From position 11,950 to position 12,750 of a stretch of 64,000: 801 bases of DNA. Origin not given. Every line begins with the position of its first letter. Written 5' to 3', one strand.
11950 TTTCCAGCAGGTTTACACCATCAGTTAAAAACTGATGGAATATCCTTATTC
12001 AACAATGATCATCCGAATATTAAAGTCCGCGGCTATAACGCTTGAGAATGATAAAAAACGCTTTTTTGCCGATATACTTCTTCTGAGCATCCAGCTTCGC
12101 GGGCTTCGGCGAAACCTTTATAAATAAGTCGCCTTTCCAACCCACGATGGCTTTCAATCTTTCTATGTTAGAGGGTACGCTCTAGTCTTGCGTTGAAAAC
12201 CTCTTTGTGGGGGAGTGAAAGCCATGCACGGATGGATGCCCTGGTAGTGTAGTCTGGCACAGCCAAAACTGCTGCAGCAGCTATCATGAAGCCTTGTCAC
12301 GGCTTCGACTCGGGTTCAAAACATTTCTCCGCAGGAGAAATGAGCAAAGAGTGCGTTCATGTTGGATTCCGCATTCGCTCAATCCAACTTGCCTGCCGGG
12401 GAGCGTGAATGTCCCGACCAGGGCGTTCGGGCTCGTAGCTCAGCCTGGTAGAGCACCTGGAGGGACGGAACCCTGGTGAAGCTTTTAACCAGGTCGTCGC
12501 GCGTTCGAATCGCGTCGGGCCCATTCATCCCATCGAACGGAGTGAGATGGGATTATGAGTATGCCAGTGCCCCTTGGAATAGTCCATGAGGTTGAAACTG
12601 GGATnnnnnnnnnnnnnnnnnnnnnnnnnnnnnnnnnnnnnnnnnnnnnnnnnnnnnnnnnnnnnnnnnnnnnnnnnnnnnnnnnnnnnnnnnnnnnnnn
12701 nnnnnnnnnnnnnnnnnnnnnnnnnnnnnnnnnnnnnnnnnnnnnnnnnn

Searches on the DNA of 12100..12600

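Call 89: search_rna_families(source=window, start=12100, end=12600, threshold=evalue, max_evalue=1)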
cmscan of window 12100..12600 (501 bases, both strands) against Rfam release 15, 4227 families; matches with E-value up to 1: 3.
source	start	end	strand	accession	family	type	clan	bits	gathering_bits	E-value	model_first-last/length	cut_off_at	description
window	12429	12523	+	RF00005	tRNA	Gene; tRNA;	CL00001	47.2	29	4.6e-09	1-71/71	no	tRNA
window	12402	12486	+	RF02553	YrlA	Gene; sRNA;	-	18.7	69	0.27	1-114/114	no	Y RNA-like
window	12118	12216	+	RF01906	HOTAIR_3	Gene; lncRNA;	-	14.5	80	0.9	1-98/98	no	HOTAIR conserved region 3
